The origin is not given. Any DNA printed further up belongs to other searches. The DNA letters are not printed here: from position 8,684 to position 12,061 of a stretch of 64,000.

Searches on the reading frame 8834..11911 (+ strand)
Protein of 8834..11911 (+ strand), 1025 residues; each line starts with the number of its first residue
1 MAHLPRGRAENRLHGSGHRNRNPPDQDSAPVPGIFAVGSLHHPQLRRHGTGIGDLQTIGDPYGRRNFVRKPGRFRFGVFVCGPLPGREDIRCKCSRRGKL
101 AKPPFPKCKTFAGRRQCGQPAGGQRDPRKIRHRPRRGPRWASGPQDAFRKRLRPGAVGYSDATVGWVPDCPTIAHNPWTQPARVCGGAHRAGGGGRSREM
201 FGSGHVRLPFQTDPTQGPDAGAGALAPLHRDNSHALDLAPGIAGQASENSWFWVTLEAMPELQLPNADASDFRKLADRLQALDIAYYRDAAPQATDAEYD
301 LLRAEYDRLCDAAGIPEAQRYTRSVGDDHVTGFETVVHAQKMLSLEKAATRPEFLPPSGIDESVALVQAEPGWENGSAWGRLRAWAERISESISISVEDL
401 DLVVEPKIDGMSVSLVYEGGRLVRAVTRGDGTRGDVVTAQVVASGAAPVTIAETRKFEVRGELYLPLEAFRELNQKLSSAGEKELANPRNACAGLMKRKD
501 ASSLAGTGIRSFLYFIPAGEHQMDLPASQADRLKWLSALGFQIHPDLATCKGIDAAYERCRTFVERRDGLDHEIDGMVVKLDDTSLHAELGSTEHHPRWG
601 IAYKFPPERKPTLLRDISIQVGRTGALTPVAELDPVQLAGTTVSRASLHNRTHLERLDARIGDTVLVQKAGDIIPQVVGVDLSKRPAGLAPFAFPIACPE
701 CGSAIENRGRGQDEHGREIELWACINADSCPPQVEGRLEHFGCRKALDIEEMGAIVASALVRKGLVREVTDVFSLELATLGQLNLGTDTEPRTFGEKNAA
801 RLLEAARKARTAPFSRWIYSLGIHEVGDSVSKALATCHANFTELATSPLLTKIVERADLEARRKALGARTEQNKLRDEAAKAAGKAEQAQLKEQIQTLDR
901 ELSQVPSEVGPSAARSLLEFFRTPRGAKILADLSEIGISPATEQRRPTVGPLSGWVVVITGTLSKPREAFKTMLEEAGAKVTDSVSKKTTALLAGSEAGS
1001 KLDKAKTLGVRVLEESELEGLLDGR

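Call 55: search_protein_families(library=pfam, proteins=[window:8834-11911:+], max_evalue=0.00001)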
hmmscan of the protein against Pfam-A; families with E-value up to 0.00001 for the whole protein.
window:8834-11911:+ (1025 aa): 5 families
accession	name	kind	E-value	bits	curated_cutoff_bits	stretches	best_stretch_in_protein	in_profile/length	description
PF01653.23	DNA_ligase_aden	-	5.5e-64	216.5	27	1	381-608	24-253/253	NAD-dependent DNA ligase adenylation domain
PF03120.22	DNA_ligase_OB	-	1.8e-33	114.7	32.9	1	612-687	2-77/79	NAD-dependent DNA ligase OB-fold domain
PF00533.33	BRCT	-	1.3e-12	48.2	21.3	1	949-1019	3-75/78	BRCA1 C Terminus (BRCT) domain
PF12738.14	PTCB-BRCT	-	3.3e-08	33.9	22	1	956-1013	2-59/63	twin BRCT domain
PF12826.13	HHH_2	-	6.2e-06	26.7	27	0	817-846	2-31/64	Helix-hairpin-helix motif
